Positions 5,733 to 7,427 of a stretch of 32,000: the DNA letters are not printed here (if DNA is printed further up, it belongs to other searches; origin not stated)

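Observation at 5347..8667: RHH-sat-NPP(alkaline phosphatase superfamily)-cysC operon: a PAPS-making module with an embedded uncharacterised phospho/sulfo-transfer-fold enzyme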

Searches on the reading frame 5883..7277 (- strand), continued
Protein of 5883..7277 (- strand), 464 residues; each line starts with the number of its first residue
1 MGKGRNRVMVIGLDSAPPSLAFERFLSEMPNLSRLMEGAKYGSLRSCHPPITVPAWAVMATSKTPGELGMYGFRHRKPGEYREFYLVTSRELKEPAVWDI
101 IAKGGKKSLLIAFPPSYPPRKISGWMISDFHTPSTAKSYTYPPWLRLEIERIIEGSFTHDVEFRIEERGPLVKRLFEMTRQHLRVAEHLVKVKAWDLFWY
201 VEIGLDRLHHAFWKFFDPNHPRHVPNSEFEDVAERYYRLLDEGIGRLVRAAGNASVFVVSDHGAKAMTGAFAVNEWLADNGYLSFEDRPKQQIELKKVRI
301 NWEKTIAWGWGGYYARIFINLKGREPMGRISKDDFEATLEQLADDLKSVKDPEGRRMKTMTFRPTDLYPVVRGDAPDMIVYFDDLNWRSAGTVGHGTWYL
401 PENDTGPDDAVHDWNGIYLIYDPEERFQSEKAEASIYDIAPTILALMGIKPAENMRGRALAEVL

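Call 37: find_homologous_proteins(query=P0159, max_evalue=1e-50)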
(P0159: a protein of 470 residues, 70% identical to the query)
Query P0159 (470 aa): 7325 proteins with E <= 1e-50 among 8000 candidates; the best 120 are listed.
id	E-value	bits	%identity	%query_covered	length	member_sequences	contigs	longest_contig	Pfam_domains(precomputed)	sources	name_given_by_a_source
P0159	0.0e+0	1095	100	100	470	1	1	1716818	PF01663.28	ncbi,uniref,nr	ncbi:alkaline phosphatase family protein [Pyrococcus yayanosii]|uniref:Type I phosphodiesterase / nu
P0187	2.9e-284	962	85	100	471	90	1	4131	PF01663.28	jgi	-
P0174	1.5e-279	946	86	100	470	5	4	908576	PF01663.28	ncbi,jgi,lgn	jgi:predicted AlkP superfamily phosphohydrolase/phosphomutase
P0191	3.3e-278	942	83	99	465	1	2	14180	PF01663.28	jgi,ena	-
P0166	6.6e-273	924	83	98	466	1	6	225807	PF01663.28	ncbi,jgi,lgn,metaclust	jgi:predicted AlkP superfamily phosphohydrolase/phosphomutase|metaclust:\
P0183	3.2e-272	922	83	98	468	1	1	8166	PF01663.28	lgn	-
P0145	4.1e-272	922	83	98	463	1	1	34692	PF01663.28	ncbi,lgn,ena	ncbi:alkaline phosphatase family protein [Methanocaldococcus sp.]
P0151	1.6e-271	920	83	98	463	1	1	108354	PF01663.28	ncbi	ncbi:alkaline phosphatase family protein [Methanocaldococcus sp.]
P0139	4.1e-271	918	82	98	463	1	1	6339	PF01663.28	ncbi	ncbi:alkaline phosphatase family protein [Methanocaldococcus sp.]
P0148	4.5e-271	918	82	98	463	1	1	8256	PF01663.28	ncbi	ncbi:alkaline phosphatase family protein [Methanocaldococcus sp.]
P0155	7.7e-271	918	83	98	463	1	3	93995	PF01663.28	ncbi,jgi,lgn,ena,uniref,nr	ncbi:alkaline phosphatase family protein [Methanocaldococcus sp.]|uniref:alkaline phosphatase family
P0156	2.3e-268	909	82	98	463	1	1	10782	PF01663.28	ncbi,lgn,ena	-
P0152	2.4e-266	903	82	98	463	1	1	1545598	PF01663.28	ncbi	ncbi:alkaline phosphatase family protein [Methanocaldococcus sp. 28A]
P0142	1.2e-265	900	82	98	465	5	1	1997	PF01663.28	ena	-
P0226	3.4e-262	889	80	99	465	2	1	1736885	PF01663.28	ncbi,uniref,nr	ncbi:alkaline phosphatase family protein [Pyrococcus sp. ST04]|uniref:alkaline phosphatase family pr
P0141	1.1e-261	887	81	98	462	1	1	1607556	PF01663.28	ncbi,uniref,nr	ncbi:type I phosphodiesterase/nucleotide pyrophosphatase 1 [Methanocaldococcus bathoardescens]|unire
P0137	2.2e-260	883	80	98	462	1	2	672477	PF01663.28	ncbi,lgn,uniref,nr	ncbi:alkaline phosphatase family protein [Methanotorris formicicus]|uniref:Type I phosphodiesterase/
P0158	3.9e-260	882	77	99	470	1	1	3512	PF01663.28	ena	-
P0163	8.5e-259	878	78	98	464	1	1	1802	PF01663.28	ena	-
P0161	1.8e-257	873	77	99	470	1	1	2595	PF01663.28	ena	-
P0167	2.0e-257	873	77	98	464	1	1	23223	PF01663.28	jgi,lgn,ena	-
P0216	8.2e-253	858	77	98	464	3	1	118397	PF01663.28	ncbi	ncbi:alkaline phosphatase family protein [Geoglobus ahangari]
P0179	7.0e-252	855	76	98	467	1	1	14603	PF01663.28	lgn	-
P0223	8.0e-252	855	77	99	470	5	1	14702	PF01663.28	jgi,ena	-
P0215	5.6e-251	852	77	98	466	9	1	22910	PF01663.28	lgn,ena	-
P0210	1.6e-250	851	77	98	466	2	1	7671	PF01663.28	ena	-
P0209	8.6e-250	848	75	98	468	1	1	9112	PF01663.28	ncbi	-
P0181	1.2e-249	848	75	98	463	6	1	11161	PF01663.28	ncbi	ncbi:MAG: alkaline phosphatase family protein [Candidatus Korarchaeum sp.]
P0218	7.1e-249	845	75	98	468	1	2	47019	PF01663.28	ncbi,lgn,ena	-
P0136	1.9e-248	844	75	98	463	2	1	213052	PF01663.28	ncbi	ncbi:MAG: alkaline phosphatase family protein [Candidatus Asgardarchaeia archaeon]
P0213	8.6e-248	842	74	98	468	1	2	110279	PF01663.28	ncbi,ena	-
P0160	1.0e-247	841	75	98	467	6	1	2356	PF01663.28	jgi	-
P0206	1.5e-247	841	76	97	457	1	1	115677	PF01663.28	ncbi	-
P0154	2.5e-246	837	76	98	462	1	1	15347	PF01663.28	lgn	-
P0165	4.5e-246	836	75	98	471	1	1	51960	PF01663.28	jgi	-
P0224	5.7e-246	836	75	98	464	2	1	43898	PF01663.28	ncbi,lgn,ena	-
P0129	8.2e-246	835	76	98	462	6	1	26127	PF01663.28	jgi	-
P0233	1.7e-245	834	75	98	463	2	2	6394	PF01663.28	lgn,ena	-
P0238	1.8e-245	834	74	98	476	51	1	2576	PF01663.28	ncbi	-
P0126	1.5e-244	831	77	97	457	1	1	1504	PF01663.28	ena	-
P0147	2.0e-244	830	76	97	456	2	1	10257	PF01663.28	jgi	-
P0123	7.7e-244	828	75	98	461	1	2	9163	PF01663.28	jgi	-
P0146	1.1e-243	828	75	97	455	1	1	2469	PF01663.28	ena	-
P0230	1.7e-243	827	74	98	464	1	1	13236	PF01663.28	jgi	-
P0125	9.3e-243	825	76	98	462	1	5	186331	PF01663.28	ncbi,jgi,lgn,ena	-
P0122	1.5e-242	824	74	98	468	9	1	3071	PF01663.28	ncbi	-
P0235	2.1e-242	824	74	98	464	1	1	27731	PF01663.28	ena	-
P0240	6.4e-242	822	73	100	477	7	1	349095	PF01663.28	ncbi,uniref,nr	ncbi:alkaline phosphatase family protein [Thermococcus sp. MV11]|uniref:alkaline phosphatase family 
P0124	1.8e-241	821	75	98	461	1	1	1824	PF01663.28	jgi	-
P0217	3.1e-241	820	75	97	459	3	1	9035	PF01663.28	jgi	-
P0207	3.6e-241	820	75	97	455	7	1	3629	PF01663.28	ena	-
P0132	5.0e-241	819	74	97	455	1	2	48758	PF01663.28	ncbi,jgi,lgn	jgi:predicted AlkP superfamily phosphohydrolase/phosphomutase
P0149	2.0e-240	817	74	97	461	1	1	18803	PF01663.28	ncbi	-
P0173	2.2e-240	817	74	97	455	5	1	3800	PF01663.28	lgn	-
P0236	9.8e-240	815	72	98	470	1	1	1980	PF01663.28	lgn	-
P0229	1.7e-239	814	73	98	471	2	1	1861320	PF01663.28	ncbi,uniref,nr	ncbi:hypothetical protein PNA2_1053 [Pyrococcus sp. NA2]|uniref:alkaline phosphatase family protein 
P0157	2.0e-239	814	72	97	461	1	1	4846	PF01663.28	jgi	-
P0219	2.4e-239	814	73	98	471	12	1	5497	PF01663.28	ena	-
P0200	4.7e-239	813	73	97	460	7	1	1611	PF01663.28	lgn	-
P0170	6.5e-239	812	73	97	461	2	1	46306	PF01663.28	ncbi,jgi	-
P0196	7.6e-239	812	74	97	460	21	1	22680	PF01663.28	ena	-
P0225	1.1e-238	812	74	97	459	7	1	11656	PF01663.28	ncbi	-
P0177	1.3e-238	811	75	97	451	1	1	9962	PF01663.28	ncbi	-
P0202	1.5e-238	811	74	97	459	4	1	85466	PF01663.28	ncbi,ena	-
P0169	2.0e-238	811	74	97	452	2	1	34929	PF01663.28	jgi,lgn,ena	-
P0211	3.8e-238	810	71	98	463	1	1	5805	PF01663.28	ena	-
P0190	7.8e-238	809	75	97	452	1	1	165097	PF01663.28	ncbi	-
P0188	1.3e-237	808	74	98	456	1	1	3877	PF01663.28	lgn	-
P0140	3.6e-237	806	73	98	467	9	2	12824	PF01663.28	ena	-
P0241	4.0e-237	806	72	100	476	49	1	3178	PF01663.28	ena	-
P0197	9.2e-237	805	73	98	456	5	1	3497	PF01663.28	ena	-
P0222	9.8e-237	805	74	96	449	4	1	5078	PF01663.28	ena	-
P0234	1.8e-236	804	73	97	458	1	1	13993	PF01663.28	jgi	-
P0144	2.3e-236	804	72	97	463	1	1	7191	PF01663.28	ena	-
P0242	5.2e-236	803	72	98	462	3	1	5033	PF01663.28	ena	-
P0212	8.7e-236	802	73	97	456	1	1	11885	PF01663.28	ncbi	-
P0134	2.6e-235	800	72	98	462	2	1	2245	PF01663.28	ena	-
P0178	3.0e-235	800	73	96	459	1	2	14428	PF01663.28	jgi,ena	-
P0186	3.1e-235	800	74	97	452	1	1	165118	PF01663.28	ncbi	-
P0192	3.7e-235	800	73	97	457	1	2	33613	PF01663.28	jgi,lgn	jgi:predicted AlkP superfamily phosphohydrolase/phosphomutase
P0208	5.2e-235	799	73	97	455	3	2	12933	PF01663.28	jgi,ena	-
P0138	6.3e-235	799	73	95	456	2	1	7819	PF01663.28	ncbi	-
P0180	1.6e-233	794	72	98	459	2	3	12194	PF01663.28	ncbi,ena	-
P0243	2.0e-233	794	73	97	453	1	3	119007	PF01663.28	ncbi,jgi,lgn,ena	-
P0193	6.5e-233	792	74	97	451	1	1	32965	PF01663.28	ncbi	-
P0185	8.4e-233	792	72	98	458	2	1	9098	PF01663.28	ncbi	-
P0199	9.3e-233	792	74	95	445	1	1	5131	PF01663.28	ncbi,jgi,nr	ncbi:nucleotide pyrophosphatase [Archaeoglobales archaeon]|nr:MAG: nucleotide pyrophosphatase [Archa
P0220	2.0e-232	791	73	97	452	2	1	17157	PF01663.28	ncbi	-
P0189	6.2e-232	789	71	98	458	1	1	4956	PF01663.28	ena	-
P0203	1.1e-231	788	71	98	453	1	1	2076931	PF01663.28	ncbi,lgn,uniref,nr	ncbi:hypothetical protein Asulf_01927 [Archaeoglobus sulfaticallidus PM70-1]|uniref:Nucleotide pyrop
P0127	2.9e-231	787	70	98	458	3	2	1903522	PF01663.28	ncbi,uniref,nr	ncbi:alkaline phosphatase family protein [Geoglobus acetivorans]|uniref:Alkaline phosphatase family 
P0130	3.2e-231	787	73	96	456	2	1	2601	PF01663.28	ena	-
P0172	5.7e-231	786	72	97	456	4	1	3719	PF01663.28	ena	-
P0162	6.0e-231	786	72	98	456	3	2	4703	PF01663.28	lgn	-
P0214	1.1e-230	785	72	97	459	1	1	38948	PF01663.28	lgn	-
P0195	1.4e-230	785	71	97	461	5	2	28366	PF01663.28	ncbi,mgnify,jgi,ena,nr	ncbi:nucleotide pyrophosphatase [Archaeoglobales archaeon]|mgnify:CR=1 FL=1|nr:MAG: nucleotide pyrop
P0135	2.6e-230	784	71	98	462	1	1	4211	PF01663.28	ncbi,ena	-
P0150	5.5e-230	783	70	98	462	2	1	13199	PF01663.28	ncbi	-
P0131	3.2e-229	780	69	98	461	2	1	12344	PF01663.28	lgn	-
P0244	3.5e-229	780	73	97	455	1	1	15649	PF01663.28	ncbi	-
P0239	8.0e-229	779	72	97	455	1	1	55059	PF01663.28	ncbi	-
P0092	2.2e-228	777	72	97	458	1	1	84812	PF01663.28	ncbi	-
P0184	3.8e-228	777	72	96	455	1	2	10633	PF01663.28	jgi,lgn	jgi:predicted AlkP superfamily phosphohydrolase/phosphomutase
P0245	5.1e-228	776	72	97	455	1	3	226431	PF01663.28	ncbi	-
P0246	6.2e-228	776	71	96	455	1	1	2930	PF01663.28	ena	-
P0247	1.8e-227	774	70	97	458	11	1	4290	PF01663.28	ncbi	ncbi:MAG: alkaline phosphatase family protein, partial [Archaeoglobaceae archaeon]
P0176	2.0e-227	774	72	96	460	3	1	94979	PF01663.28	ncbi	-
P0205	2.2e-227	774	70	98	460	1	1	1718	PF01663.28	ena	-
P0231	2.5e-227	774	69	97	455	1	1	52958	PF01663.28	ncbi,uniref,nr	ncbi:alkaline phosphatase family protein [Archaeoglobus neptunius]|uniref:alkaline phosphatase famil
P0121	3.2e-227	774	70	98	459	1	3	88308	PF01663.28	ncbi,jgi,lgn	jgi:predicted AlkP superfamily phosphohydrolase/phosphomutase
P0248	4.5e-227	773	71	96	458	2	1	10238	PF01663.28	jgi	jgi:predicted AlkP superfamily phosphohydrolase/phosphomutase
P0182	9.7e-227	772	70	98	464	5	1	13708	PF01663.28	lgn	-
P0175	1.2e-226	772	70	97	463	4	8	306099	PF01663.28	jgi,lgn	-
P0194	1.2e-225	769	69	97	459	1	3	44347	PF01663.28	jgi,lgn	jgi:predicted AlkP superfamily phosphohydrolase/phosphomutase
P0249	2.0e-225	768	73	95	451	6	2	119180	PF01663.28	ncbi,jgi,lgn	-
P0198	3.5e-225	767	69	97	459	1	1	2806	PF01663.28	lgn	-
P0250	8.4e-225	766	70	98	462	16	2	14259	PF01663.28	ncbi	-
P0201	1.4e-224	765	68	97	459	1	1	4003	PF01663.28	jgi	jgi:predicted AlkP superfamily phosphohydrolase/phosphomutase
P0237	1.9e-224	765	68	97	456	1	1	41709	PF01663.28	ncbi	-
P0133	2.3e-224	764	69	98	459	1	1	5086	PF01663.28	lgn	-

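Call 38: list_cluster_members(proteins=[P0240, P0174, P0166, P0241, P0238])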
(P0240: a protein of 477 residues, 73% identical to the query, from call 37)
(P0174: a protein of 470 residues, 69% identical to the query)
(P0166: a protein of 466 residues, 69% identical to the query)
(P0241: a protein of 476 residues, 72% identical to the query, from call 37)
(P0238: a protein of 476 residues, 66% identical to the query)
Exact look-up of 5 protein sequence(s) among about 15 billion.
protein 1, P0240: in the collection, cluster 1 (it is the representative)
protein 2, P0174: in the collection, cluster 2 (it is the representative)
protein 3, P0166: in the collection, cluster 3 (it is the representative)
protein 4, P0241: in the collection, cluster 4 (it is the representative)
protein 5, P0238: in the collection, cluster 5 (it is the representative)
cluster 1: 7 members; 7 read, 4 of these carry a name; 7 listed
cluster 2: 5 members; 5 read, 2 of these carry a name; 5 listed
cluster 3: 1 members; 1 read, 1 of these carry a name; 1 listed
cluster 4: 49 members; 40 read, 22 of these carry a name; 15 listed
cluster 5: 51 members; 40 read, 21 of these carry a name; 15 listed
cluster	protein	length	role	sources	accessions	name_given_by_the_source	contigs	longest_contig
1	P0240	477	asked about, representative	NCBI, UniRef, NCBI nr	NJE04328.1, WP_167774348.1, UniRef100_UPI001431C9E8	alkaline phosphatase family protein [Thermococcus sp. MV11] | alkaline phosphatase family protein n=1 Tax=Thermococcus sp. MV11 TaxID=1638267 ...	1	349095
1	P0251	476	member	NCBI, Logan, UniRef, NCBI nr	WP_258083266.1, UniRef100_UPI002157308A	alkaline phosphatase family protein [Thermococcus thermotolerans] | alkaline phosphatase family protein n=1 Tax=Thermococcus thermotolerans TaxID=2969672 ...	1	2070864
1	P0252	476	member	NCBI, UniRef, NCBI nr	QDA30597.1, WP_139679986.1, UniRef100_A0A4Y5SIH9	nucleotide pyrophosphatase [Thermococcus indicus] | Nucleotide pyrophosphatase n=1 Tax=Thermococcus indicus TaxID=2586643 ... | alkaline phosphatase family protein [Thermococcus indicus]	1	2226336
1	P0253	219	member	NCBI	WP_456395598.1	alkaline phosphatase family protein, partial [Thermococcus sp.]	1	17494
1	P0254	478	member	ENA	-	-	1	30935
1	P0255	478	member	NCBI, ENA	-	-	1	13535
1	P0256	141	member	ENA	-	-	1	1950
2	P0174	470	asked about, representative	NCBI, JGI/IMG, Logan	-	predicted AlkP superfamily phosphohydrolase/phosphomutase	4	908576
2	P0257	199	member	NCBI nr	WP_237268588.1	alkaline phosphatase family protein [Thermococcus celer]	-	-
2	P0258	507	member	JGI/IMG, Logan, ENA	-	-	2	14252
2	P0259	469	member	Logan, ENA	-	-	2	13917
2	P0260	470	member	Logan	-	-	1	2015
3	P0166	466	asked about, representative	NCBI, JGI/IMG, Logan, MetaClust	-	predicted AlkP superfamily phosphohydrolase/phosphomutase | \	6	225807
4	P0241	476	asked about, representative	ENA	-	-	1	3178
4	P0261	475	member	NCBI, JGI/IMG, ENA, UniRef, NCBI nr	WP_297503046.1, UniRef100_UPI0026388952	alkaline phosphatase family protein [Thermococcus sp.] | alkaline phosphatase family protein n=3 Tax=Thermococcus sp. TaxID=35749 ...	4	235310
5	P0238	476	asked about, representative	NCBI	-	-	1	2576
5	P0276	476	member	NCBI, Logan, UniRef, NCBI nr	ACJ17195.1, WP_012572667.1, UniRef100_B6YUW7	Protein involved in mitomycin biosynthesis [Thermococcus onnurineus NA1] | Protein involved in mitomycin biosynthesis n=1 Tax=Thermococcus onnurineus (strain NA1) ... | alkaline phosphatase family protein [Thermococcus onnurineus]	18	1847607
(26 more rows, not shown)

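Call 39: predict_structure(alignment_id=A1)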
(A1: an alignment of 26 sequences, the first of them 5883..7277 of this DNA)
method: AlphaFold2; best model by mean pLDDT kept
length: 464 residues; sequences in the alignment: 26
mean_pLDDT: 92.6   pTM: 0.92
mean pLDDT of the five models: 92.6, 92.2, 91.8, 91.4, 90.7
residues with pLDDT >= 90: 377; 70-90: 65; 50-70: 13; < 50: 9
segments of 3 or more residues with pLDDT < 50: 1-4
pLDDT, mean of each block of 10 residues (from residue 1): 70 97 97 95 97 96 97 89 87 95 96 87 85 52 79 86 92 96 95 96 96 97 96 98 98 96 97 98 96 93 97 95 96 98 98 96 97 95 96 95 92 97 89 97 95 93 59
secondary structure, 60 per line:
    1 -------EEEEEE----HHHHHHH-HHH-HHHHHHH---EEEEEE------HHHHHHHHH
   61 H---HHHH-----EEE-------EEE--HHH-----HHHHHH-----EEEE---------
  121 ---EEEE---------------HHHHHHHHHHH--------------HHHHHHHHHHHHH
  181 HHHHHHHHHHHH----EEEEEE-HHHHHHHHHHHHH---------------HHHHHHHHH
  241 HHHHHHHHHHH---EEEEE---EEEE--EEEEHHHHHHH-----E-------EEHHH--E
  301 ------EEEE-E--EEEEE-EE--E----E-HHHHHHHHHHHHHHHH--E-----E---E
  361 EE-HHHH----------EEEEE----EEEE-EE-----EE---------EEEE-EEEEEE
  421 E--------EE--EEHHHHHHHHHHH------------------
elements in order: E8-13 H18-24 H30-36 E40-45 H52-61 H65-68 E74-76 E84-86 H97-102 E108-111 E124-127 H143-153 H168-192 E197-202 H204-216 H232-251 E255-259 E263-266 E269-272 H273-279 E307-310 E315-319 H332-347 E360-362 H364-367 E378-382 E387-390 E410-413 E415-421 H436-446
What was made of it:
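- On NPP / PF01663 (alkaline phosphatase superfamily): AF2 model pLDDT 92.6 (call 39).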

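Call 40: find_encoding_contigs(protein=P0276, flank=5000, max_places=1)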
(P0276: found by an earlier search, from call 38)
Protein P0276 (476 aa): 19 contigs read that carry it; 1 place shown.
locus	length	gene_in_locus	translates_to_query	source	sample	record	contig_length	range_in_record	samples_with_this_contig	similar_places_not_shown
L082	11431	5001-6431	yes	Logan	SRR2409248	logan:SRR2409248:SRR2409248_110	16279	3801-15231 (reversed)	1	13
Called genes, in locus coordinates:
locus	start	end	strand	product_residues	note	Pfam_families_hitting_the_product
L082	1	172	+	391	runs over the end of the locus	PF00999:Na_H_Exchanger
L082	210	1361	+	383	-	PF00266:Aminotran_5, PF00282:Pyridoxal_deC, PF01041:DegT_DnrJ_EryC1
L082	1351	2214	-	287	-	PF01545:Cation_efflux, PF16916:ZT_dimer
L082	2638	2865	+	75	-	-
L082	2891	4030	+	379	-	PF14306:PUA_2, PF01747:ATP-sulfurylase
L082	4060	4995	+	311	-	PF01368:DHH, PF02272:DHHA1 (faint)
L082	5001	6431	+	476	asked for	PF01663:Phosphodiest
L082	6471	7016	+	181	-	PF20720:nSTAND3 (faint), PF00448:SRP54 (weak), PF01583:APS_kinase, PF03266:NTPase_1 (faint), PF08433:KTI12 (weak), PF01656:CbiA (weak), PF13238:AAA_18 (weak), PF13671:AAA_33 (weak)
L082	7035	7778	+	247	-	PF01925:TauE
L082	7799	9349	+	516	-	PF01943:Polysacc_synt, PF13440:Polysacc_synt_3, PF01554:MatE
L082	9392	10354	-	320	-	PF00685:Sulfotransfer_1, PF13469:Sulfotransfer_3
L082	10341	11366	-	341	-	PF00106:adh_short, PF01370:Epimerase, PF02719:Polysacc_synt_2, PF04321:RmlD_sub_bind, PF08659:KR, PF01073:3Beta_HSD, PF07993:NAD_binding_4, PF13460:NAD_binding_10, +1 more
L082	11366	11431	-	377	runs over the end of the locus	PF01041:DegT_DnrJ_EryC1, PF00155:Aminotran_1_2 (faint), PF01212:Beta_elim_lyase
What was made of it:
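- On Canonical PAPS sulfotransferase (PF00685/PF13469): A canonical enzyme is a distinct gene in the T. onnurineus locus (call 40).
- A canonical sulfotransferase lies near the T. onnurineus module (call 40). The enzyme coexists with a canonical sulfotransferase in T. onnurineus (call 40).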

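Call 44: fold_search(model_id=the predicted structure, library=pdb)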
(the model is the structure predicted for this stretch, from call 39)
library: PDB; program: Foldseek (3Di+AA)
matches with E <= 10: 591; with E <= 0.001: 381
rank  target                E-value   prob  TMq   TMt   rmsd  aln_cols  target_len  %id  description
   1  6wet_BaB              1.2e-17  1.00  0.58  0.35   7.6       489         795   15  Crystal structures of human E-NPP 1: apo (released 2020-09-09)
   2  6wet_AaA              1.4e-17  1.00  0.58  0.35   7.6       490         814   14  Crystal structures of human E-NPP 1: apo (released 2020-09-09)
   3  6weu_AbA              1.6e-17  1.00  0.58  0.35   7.0       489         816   14  Crystal structures of human E-NPP 1: bound to adenosine-5'-thio-monophosphate (released 2020-09-09)
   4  6wew_BaB              3.2e-17  1.00  0.58  0.36   6.7       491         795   15  Crystal structures of human E-NPP 1: bound to N-{4-[(7-methoxyquinolin-4-yl)oxy]phenyl}sulfuric diamide (released 2020-09-09)
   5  6weu_BbB              4.1e-17  1.00  0.58  0.36   7.1       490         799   14  Crystal structures of human E-NPP 1: bound to adenosine-5'-thio-monophosphate (released 2020-09-09)
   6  6xkd_A                4.4e-17  1.00  0.57  0.41   6.7       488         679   14  Structure of ligand-bound mouse cGAMP hydrolase ENPP1 (released 2021-06-02)
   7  6wev_AbA              4.6e-17  1.00  0.58  0.35   7.1       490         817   14  Crystal structures of human E-NPP 1: bound to N-{[1-(6,7-dimethoxy-5,8-dihydroquinazolin-4-yl)piperidin-4-yl]methyl} (released 2020-09-09)
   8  6wev_BbB              5.3e-17  1.00  0.59  0.36   7.1       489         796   14  Crystal structures of human E-NPP 1: bound to N-{[1-(6,7-dimethoxy-5,8-dihydroquinazolin-4-yl)piperidin-4-yl]methyl} (released 2020-09-09)
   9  7mw8_F                1.2e-16  1.00  0.57  0.68   5.6       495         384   14  Crystal Structure Analysis of Xac Nucleotide Pyrophosphatase/Phosphodiesterase (released 2022-05-18)
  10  4gtw_B                1.2e-16  1.00  0.57  0.40   6.7       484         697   15  Crystal structure of mouse Enpp1 in complex with AMP (released 2012-11-07)
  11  6c01_A                1.2e-16  1.00  0.58  0.34   7.0       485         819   16  Human ectonucleotide pyrophosphatase / phosphodiesterase 3 (ENPP3, NPP3, CD203c) (released 2018-05-02)
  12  7cba_A                1.6e-16  1.00  0.56  0.36   8.0       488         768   13  Crystal structure of snake venom phosphodiesterase (PDE) from Taiwan cobra (Naja atra atra) in complex with isorhamnet (released 2021-07-21)
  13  4b56_B                1.8e-16  1.00  0.57  0.38   7.1       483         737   14  Structure of ectonucleotide pyrophosphatase-phosphodiesterase-1 (NPP1) (released 2012-09-19)
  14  6c02_A                1.8e-16  1.00  0.56  0.34   7.3       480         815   14  Human ectonucleotide pyrophosphatase / phosphodiesterase 3 (ENPP3, NPP3, CD203c), inactive (T205A), N594S, with alpha, (released 2018-05-02)
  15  4gtw_A                1.9e-16  1.00  0.57  0.39   6.8       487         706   15  Crystal structure of mouse Enpp1 in complex with AMP (released 2012-11-07)
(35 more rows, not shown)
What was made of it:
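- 5883..7277 (-): 464-aa AP/NPP-superfamily enzyme of the TON_1705/PYCH_17550 clade; most likely a high-affinity inorganic pyrophosphatase. AF2 model pLDDT 92.6, with nearest folds NPP1/Xac NPP at 13-16% identity (calls 39, 44).
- On NPP / PF01663 (alkaline phosphatase superfamily): Best Foldseek hits are ENPP1/3 and Xac NPP, E about 1e-17 (call 44).
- Closest known: Nucleotide pyrophosphatase/phosphodiesterases. Same: Same fold (Foldseek E about 1e-17, TM 0.55-0.69; call 44).
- The NPP fold is built for nucleotide phosphoanhydrides and diesters (call 44).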
